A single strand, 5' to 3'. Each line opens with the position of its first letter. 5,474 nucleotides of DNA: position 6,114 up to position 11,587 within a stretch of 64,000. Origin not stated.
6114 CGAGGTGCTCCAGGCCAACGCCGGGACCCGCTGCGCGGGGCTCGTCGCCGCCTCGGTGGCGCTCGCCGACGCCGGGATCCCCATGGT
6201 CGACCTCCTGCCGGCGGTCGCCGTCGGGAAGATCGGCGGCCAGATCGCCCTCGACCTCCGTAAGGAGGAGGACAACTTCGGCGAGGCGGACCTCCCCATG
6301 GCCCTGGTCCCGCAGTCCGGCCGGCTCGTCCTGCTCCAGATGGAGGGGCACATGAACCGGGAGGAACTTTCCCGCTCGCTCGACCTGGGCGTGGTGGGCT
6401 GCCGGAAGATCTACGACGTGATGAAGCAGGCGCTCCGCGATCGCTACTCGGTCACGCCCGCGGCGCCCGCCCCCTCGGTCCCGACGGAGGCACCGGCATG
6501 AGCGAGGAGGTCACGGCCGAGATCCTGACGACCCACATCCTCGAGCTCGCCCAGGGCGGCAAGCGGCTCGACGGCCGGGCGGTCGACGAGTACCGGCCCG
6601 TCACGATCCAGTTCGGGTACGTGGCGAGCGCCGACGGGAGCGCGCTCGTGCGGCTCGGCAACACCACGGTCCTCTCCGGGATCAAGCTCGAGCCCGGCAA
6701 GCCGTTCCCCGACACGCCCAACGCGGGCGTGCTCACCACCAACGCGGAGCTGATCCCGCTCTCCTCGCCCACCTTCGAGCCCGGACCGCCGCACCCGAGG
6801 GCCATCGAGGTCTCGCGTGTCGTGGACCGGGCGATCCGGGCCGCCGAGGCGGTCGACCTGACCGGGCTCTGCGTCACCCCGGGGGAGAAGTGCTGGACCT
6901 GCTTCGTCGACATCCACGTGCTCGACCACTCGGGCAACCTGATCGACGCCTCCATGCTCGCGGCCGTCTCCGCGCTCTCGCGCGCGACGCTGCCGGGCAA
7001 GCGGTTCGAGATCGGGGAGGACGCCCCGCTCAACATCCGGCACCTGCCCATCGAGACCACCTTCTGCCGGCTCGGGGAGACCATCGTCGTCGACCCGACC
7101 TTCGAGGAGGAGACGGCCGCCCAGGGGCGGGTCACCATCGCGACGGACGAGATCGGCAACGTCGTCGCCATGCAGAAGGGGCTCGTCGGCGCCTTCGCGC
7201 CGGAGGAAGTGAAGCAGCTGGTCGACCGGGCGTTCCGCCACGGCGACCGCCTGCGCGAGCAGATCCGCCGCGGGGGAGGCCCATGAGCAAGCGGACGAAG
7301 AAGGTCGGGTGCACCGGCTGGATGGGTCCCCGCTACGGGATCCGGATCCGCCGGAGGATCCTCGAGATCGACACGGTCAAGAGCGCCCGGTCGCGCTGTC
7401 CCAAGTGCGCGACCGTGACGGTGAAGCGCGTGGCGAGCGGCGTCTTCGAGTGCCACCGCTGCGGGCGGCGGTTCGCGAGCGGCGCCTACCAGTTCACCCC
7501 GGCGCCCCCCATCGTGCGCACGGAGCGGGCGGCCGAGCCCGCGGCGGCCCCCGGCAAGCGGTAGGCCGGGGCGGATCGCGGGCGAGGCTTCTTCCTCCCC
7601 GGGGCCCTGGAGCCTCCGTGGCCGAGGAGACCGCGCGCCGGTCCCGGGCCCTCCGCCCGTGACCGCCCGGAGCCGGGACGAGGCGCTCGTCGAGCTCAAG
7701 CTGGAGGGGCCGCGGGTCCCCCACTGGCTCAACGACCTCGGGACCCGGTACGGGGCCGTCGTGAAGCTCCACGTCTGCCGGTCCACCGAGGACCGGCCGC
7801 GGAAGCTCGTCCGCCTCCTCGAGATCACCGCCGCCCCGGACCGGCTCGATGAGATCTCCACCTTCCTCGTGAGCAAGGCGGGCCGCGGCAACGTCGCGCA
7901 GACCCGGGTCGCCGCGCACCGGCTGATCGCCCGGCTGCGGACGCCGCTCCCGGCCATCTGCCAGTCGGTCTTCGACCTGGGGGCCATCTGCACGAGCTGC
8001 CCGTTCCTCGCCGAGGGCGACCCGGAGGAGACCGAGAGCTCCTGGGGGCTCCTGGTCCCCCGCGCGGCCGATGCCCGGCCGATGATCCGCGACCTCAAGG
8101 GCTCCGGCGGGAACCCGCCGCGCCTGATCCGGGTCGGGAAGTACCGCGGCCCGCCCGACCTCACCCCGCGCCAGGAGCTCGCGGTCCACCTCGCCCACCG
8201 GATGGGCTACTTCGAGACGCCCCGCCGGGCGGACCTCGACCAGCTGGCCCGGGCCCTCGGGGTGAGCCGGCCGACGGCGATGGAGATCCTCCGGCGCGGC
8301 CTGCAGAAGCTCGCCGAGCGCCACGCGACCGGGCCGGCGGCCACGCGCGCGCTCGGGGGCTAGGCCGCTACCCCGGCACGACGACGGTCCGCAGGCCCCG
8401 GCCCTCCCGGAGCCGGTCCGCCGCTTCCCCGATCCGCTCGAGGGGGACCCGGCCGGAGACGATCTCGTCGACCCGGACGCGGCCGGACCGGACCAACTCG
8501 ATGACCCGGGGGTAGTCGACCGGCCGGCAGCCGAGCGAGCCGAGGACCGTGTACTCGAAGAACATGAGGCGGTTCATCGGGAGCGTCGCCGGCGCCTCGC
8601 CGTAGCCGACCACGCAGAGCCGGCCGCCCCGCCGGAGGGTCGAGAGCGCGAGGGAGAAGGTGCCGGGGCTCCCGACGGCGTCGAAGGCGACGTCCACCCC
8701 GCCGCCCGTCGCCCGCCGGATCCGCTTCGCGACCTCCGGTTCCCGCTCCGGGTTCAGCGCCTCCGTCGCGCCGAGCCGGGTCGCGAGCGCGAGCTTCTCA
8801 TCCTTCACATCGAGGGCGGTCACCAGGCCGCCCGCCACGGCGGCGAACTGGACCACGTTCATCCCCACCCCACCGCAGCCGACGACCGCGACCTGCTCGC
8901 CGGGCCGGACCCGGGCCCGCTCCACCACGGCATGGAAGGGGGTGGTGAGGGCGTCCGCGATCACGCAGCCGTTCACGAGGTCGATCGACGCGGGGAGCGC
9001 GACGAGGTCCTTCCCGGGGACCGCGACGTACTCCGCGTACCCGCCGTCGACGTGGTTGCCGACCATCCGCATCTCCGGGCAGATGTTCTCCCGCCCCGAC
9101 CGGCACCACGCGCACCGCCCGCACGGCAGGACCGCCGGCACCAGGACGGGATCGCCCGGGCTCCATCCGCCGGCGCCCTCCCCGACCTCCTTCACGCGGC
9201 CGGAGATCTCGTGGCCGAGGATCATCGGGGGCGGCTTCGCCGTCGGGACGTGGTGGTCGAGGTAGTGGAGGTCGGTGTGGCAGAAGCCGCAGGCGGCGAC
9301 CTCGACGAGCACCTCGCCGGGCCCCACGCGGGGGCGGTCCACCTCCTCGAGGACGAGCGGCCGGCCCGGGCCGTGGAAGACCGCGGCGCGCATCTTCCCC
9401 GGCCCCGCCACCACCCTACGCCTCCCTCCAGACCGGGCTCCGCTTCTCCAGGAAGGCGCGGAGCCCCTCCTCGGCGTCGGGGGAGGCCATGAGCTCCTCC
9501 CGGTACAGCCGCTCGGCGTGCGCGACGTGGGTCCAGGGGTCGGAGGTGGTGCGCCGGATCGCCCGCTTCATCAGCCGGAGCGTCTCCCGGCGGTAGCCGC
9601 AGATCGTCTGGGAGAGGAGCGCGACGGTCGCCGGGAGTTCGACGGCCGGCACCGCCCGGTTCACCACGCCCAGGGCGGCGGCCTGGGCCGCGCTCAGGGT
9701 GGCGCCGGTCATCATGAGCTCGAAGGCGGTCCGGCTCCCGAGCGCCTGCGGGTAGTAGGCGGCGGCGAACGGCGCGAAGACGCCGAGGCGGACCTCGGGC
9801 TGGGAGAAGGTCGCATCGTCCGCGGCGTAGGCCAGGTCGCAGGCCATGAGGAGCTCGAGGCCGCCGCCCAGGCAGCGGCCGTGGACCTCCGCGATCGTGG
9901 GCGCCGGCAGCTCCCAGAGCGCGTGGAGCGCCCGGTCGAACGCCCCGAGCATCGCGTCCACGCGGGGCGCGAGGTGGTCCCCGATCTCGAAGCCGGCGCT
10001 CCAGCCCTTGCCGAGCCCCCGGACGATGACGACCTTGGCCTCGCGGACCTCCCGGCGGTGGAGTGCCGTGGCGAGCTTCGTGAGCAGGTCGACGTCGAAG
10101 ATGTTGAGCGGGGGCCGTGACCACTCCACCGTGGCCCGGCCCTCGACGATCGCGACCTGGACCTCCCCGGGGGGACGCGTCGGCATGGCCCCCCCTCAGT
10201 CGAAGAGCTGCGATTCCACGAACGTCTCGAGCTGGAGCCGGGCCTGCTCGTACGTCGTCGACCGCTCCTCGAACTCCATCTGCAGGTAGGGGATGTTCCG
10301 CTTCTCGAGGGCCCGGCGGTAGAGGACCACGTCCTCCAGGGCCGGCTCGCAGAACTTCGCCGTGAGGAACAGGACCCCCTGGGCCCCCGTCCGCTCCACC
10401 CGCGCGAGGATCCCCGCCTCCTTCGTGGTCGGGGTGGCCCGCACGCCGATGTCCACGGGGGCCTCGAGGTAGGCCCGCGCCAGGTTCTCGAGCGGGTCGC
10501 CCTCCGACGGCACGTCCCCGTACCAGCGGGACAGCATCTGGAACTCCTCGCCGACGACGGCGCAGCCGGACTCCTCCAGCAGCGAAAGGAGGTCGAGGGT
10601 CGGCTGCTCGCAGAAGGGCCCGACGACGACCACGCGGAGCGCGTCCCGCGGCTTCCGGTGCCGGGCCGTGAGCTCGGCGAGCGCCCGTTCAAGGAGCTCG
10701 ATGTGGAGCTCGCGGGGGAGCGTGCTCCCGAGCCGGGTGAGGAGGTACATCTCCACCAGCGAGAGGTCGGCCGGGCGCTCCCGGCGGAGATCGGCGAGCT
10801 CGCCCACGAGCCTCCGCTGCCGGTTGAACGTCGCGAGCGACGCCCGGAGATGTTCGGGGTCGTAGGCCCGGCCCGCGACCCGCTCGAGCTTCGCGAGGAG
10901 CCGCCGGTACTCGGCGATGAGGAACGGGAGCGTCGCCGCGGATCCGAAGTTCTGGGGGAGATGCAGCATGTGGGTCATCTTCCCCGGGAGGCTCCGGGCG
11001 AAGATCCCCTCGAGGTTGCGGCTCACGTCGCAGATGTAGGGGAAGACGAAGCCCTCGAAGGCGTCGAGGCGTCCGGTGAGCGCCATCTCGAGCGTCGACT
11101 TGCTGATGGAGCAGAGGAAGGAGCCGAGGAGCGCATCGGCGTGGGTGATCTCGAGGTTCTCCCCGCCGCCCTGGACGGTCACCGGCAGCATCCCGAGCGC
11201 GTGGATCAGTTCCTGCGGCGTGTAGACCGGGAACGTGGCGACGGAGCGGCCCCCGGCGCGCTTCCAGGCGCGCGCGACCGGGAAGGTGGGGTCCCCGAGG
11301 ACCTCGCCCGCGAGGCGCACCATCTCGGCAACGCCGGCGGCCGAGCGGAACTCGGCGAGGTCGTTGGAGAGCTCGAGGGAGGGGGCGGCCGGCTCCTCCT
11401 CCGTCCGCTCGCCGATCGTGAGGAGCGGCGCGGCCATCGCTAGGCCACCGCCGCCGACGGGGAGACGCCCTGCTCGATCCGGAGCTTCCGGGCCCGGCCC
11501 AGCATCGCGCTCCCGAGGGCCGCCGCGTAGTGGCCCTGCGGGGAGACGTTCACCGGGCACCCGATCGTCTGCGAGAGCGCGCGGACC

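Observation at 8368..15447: Complete, translationally coupled class I (ATP-dependent) benzoyl-CoA reductase upper pathway in a Thermoplasmata-like archaeon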

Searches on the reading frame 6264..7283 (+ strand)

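Call 11: search_protein_families(library=pfam, proteins=[window:6264-7283:+], max_evalue=0.001)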
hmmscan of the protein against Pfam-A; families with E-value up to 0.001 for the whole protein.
window:6264-7283:+ (340 aa): 2 families
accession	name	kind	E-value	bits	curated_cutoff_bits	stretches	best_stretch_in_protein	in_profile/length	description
PF01138.27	RNase_PH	-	1.4e-32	113.2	25.5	1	109-244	1-130/130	3' exoribonuclease family, domain 1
PF03725.20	RNase_PH_C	-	1.1e-12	48.1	20.8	1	260-324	1-65/67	3' exoribonuclease family, domain 2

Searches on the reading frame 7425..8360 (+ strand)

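Call 11: search_protein_families(library=pfam, proteins=[window:7425-8360:+], max_evalue=0.001)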
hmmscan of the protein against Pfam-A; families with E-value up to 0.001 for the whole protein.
window:7425-8360:+ (312 aa): 1 family
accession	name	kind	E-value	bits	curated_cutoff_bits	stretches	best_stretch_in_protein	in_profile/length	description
PF04967.18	HTH_10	-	2e-17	63.2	23.1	1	246-297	1-52/53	HTH DNA binding domain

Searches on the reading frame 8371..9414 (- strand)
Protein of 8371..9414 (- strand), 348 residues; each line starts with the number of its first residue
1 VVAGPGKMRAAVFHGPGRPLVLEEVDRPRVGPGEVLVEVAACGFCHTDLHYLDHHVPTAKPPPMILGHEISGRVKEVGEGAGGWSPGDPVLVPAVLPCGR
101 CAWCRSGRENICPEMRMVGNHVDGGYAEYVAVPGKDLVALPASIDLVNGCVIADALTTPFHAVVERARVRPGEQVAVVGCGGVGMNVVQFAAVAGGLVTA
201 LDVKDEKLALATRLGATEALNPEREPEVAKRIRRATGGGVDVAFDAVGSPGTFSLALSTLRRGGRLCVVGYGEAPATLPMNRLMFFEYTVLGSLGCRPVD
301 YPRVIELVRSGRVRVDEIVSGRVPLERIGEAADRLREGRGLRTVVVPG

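Call 4: search_protein_families(library=ncbifam, proteins=[window:8371-9414:-], max_evalue=0.00001)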
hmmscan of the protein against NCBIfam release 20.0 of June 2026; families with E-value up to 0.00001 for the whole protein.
seq(348 aa): 26 families (the best 25 are shown)
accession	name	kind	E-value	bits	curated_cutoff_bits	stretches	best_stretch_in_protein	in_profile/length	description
TIGR03201.1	dearomat_had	equivalog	1.3e-75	254.6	338.65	1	15-345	6-346/349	6-hydroxycyclohex-1-ene-1-carbonyl-CoA dehydrogenase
NF041097.1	keto_inos_dh_IolM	equivalog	1.5e-58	198.3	450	1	20-345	40-387/389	scyllo-inosose 3-dehydrogenase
TIGR03989.1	Rxyl_3153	subfamily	8.6e-55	186.5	440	2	124-345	139-368/370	NDMA-dependent alcohol dehydrogenase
NF010344.0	PRK13771.1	subfamily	1.4e-52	178.8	349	1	8-340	1-325/334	putative alcohol dehydrogenase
NF003808.0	PRK05396.1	equivalog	8.4e-52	176.1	380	1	8-343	1-336/341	L-threonine 3-dehydrogenase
TIGR00692.1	tdh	equivalog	1.2e-51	175.8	458.35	1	20-344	11-337/340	L-threonine 3-dehydrogenase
TIGR03451.1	mycoS_dep_FDH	equivalog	1.2e-51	175.7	512.9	1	9-346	3-357/358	S-(hydroxymethyl)mycothiol dehydrogenase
TIGR02818.1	adh_III_F_hyde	equivalog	7.6e-51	173.3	543.95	2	125-345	139-366/368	S-(hydroxymethyl)glutathione dehydrogenase/class III alcohol dehydrogenase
NF006940.0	PRK09422.1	equivalog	2.4e-50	171.4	344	1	8-339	1-326/338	alcohol dehydrogenase AdhP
NF041172.1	AcrlCoa_red_Thmprot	equivalog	2.6e-45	154.8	500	1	8-340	1-326/334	acryloyl-CoA reductase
NF007489.0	PRK10083.1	equivalog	2.6e-42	145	376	1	19-332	11-320/339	Zn-dependent oxidoreductase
NF047908.1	AldhRedAhr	equivalog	2.2e-41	141.8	470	1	8-345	4-332/335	NADPH-dependent aldehyde reductase Ahr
NF007375.0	PRK09880.1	equivalog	2.3e-39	135.2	469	1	34-331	29-326/344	L-idonate 5-dehydrogenase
TIGR02824.1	quinone_pig3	subfamily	6.5e-36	124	296.8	2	123-293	91-262/325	putative NAD(P)H quinone oxidoreductase, PIG3 family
NF007642.0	PRK10309.1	equivalog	8.1e-34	117.4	550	1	9-270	2-260/347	galactitol-1-phosphate 5-dehydrogenase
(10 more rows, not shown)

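Call 72: search_solved_structures(query=window:8371-9414:-, max_evalue=1e-30)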
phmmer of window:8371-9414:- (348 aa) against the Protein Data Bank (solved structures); distinct sequences matched with E-value up to 1e-30: 122 (the best 60 are shown).
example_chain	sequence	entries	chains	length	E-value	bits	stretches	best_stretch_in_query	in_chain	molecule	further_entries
1h2b_A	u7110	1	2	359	4.3e-57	197.1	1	4-346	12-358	ALCOHOL DEHYDROGENASE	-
7quy_A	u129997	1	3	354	7.9e-56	193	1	14-331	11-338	6-hydroxycyclohex-1-ene-1-carbonyl-CoA dehydrogenase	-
7qul_A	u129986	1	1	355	1.4e-55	192.2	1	14-332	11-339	6-hydroxycyclohex-1-ene-1-carbonyl-CoA dehydrogenase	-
1rjw_A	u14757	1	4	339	3.8e-55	190.7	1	8-340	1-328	Alcohol dehydrogenase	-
9u4x_A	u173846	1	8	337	4.4e-55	190.5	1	8-339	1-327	Alcohol dehydrogenase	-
3pii_A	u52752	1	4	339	5.9e-55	190.1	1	8-340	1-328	Alcohol dehydrogenase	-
6iqd_A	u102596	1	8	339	2.6e-53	184.7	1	8-339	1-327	Alcohol dehydrogenase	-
6z42_A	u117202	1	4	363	2.6e-51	178.1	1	7-339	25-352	Alcohol dehydrogenase, zinc-containing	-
3meq_A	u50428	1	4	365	1.9e-50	175.3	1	7-339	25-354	Alcohol dehydrogenase, zinc-containing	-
4z6k_A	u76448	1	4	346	2.6e-50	174.8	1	8-341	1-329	Alcohol dehydrogenase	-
1llu_A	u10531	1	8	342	4.9e-50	173.9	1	5-339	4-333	Alcohol Dehydrogenase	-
9flz_A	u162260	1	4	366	7.8e-49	170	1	7-316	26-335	alcohol dehydrogenase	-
3s1l_A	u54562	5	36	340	2.1e-47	165.3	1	8-342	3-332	Zinc-containing alcohol dehydrogenase superfamily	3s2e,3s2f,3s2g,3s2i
5k1s_A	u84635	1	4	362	2.9e-47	164.8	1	6-338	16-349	Oxidoreductase, zinc-binding dehydrogenase family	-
6n7l_A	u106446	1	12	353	4.5e-46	160.9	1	5-339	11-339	Alcohol dehydrogenase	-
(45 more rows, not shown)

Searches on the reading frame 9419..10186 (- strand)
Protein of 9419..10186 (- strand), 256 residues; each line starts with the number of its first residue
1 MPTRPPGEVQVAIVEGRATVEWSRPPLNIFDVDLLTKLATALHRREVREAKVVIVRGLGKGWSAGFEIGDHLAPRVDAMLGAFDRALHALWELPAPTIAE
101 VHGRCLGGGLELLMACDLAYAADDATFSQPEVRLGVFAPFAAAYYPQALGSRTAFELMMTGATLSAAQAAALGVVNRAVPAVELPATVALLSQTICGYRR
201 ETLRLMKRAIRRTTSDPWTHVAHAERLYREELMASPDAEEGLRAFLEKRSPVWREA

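Call 4: search_protein_families(library=ncbifam, proteins=[window:9419-10186:-], max_evalue=0.00001)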
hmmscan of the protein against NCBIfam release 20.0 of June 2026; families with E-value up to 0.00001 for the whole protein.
seq(256 aa): 71 families (the best 25 are shown)
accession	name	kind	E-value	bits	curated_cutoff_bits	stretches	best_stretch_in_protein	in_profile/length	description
TIGR03189.1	dienoyl_CoA_hyt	equivalog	3.3e-43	147.8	292.5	1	22-255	16-250/251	cyclohexa-1,5-dienecarbonyl-CoA hydratase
NF006008.0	PRK08139.1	equivalog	6.6e-39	134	313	1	15-255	19-265/266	enoyl-CoA hydratase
NF051848.1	EnCoAHydtEchA19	equivalog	3.8e-36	125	400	1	24-255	17-257/258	enoyl-CoA hydratase EchA19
NF005803.0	PRK07658.1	equivalog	6.9e-36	123.9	313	1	10-254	5-255/257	enoyl-CoA hydratase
NF042430.2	EnCoAhydt_DpgD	equivalog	1.6e-34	119.6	400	1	89-255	90-257/258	enoyl-CoA-hydratase DpgD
NF006140.0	PRK08290.1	subfamily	3.3e-34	118.4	280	1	90-214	118-241/292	enoyl-CoA hydratase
NF004517.0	PRK05862.1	equivalog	1.8e-33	116.1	396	1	19-254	16-255/257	enoyl-CoA hydratase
NF004781.0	PRK06127.1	subfamily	3.3e-33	115.5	291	1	27-254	32-267/269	enoyl-CoA hydratase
NF006588.0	PRK09120.1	equivalog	3.4e-33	115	276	1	9-250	10-264/276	p-hydroxycinnamoyl CoA hydratase/lyase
NF004795.0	PRK06143.1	subfamily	2e-31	109.5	283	1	26-217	29-225/260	enoyl-CoA hydratase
NF006007.0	PRK08138.1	subfamily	3.1e-30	105.4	355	1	15-254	16-259/261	enoyl-CoA hydratase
NF004227.0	PRK05674.1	equivalog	1.3e-29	103.7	426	1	18-255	17-263/271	gamma-carboxygeranoyl-CoA hydratase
NF006100.0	PRK08252.1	subfamily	1.3e-29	103.6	282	1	22-254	18-252/254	crotonase/enoyl-CoA hydratase family protein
NF006566.0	PRK09076.1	subfamily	1.5e-29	103.4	286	1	9-255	7-259/260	enoyl-CoA hydratase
TIGR02280.1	PaaB1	equivalog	1.5e-29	103.3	345.15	1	14-254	6-254/256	2-(1,2-epoxy-1,2-dihydrophenyl)acetyl-CoA isomerase PaaG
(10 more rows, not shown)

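Call 73: search_solved_structures(query=window:9419-10186:-, max_evalue=1e-25)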
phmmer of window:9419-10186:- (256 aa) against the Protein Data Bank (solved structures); distinct sequences matched with E-value up to 1e-25: 8.
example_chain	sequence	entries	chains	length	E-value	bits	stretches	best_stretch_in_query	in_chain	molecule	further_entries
3h81_A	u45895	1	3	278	1.3e-30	109.7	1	27-253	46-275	enoyl-CoA hydratase echA8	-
3pzk_A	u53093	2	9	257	1.4e-30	109.6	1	27-253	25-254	e enoyl-CoA hydratase echA8 | enoyl-CoA hydratase echA8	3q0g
3q0j_A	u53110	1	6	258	1.4e-30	109.6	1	27-253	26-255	enoyl-CoA hydratase echA8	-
4fjw_D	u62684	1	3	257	3.5e-30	108.4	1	27-253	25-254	Probable enoyl-CoA hydratase echA8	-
5zai_A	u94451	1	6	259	5.4e-30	107.7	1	23-254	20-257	3-hydroxypropionyl-coenzyme A dehydratase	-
2pbp_A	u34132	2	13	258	1.4e-27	99.8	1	19-253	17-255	Enoyl-CoA hydratase subunit I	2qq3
5xzd_A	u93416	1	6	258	1.1e-26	96.9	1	16-255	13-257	Enoyl-CoA hydratase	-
3moy_A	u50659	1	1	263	4.9e-26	94.8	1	48-253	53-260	Probable enoyl-CoA hydratase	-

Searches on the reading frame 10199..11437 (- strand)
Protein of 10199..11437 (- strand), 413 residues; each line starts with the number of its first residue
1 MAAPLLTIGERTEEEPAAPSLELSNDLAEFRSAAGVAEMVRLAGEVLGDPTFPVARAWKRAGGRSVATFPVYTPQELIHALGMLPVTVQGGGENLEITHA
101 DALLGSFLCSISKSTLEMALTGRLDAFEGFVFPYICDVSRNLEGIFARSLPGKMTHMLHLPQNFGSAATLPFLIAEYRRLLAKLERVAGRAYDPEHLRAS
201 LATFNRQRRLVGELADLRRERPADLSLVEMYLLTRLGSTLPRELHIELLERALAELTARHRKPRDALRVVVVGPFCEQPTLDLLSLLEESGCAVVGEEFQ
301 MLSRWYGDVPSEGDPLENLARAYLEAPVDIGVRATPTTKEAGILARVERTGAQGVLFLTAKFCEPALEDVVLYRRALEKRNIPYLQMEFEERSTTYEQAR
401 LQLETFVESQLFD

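Call 4: search_protein_families(library=ncbifam, proteins=[window:10199-11437:-], max_evalue=0.00001)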
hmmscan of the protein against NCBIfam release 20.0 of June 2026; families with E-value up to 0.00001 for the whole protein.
seq(413 aa): 4 families
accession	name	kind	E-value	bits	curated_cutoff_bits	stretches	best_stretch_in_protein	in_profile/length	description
TIGR02263.1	benz_CoA_red_C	equivalog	5.5e-84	282.3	421.15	1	46-409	11-379/380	benzoyl-CoA reductase subunit C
NF052456.1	HyiscapDhHadC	equivalog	4.1e-50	170.8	700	1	44-408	9-370/372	(R)-2-hydroxyisocaproyl-CoA dehydratase subunit beta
NF040772.1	double_cubane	equivalog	4.6e-36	124.6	350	1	58-409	15-371/372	double-cubane-cluster-containing anaerobic reductase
TIGR03190.1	benz_CoA_bzdN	equivalog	6.3e-33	114.1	453.8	1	54-409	17-370/377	benzoyl-CoA reductase, bzd-type, subunit N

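Call 20: search_solved_structures(query=window:10199-11437:-, show_alignments=2)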
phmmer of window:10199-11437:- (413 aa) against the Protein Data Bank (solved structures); distinct sequences matched with E-value up to 0.001: 5.
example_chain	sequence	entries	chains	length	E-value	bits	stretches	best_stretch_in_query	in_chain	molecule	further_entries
9g87_B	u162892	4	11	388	3.1e-75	257.1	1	39-413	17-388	3-methylbenzoyl-CoA reductase gamma subunit MbdN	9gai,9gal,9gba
3o3m_B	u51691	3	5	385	1.5e-46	162.7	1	44-409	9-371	beta subunit 2-hydroxyacyl-CoA dehydratase | beta-subunit 2-hydroxyacyl-CoA dehydratase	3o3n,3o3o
8s02_B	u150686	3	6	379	9.9e-32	113.9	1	54-409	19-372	BzdN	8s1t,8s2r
7yyl_C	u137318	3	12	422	2.9e-26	95.9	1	58-408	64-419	Dehydratase family protein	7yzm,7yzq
6eno_A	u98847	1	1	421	3e-26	95.8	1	58-408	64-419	Dehydratase family protein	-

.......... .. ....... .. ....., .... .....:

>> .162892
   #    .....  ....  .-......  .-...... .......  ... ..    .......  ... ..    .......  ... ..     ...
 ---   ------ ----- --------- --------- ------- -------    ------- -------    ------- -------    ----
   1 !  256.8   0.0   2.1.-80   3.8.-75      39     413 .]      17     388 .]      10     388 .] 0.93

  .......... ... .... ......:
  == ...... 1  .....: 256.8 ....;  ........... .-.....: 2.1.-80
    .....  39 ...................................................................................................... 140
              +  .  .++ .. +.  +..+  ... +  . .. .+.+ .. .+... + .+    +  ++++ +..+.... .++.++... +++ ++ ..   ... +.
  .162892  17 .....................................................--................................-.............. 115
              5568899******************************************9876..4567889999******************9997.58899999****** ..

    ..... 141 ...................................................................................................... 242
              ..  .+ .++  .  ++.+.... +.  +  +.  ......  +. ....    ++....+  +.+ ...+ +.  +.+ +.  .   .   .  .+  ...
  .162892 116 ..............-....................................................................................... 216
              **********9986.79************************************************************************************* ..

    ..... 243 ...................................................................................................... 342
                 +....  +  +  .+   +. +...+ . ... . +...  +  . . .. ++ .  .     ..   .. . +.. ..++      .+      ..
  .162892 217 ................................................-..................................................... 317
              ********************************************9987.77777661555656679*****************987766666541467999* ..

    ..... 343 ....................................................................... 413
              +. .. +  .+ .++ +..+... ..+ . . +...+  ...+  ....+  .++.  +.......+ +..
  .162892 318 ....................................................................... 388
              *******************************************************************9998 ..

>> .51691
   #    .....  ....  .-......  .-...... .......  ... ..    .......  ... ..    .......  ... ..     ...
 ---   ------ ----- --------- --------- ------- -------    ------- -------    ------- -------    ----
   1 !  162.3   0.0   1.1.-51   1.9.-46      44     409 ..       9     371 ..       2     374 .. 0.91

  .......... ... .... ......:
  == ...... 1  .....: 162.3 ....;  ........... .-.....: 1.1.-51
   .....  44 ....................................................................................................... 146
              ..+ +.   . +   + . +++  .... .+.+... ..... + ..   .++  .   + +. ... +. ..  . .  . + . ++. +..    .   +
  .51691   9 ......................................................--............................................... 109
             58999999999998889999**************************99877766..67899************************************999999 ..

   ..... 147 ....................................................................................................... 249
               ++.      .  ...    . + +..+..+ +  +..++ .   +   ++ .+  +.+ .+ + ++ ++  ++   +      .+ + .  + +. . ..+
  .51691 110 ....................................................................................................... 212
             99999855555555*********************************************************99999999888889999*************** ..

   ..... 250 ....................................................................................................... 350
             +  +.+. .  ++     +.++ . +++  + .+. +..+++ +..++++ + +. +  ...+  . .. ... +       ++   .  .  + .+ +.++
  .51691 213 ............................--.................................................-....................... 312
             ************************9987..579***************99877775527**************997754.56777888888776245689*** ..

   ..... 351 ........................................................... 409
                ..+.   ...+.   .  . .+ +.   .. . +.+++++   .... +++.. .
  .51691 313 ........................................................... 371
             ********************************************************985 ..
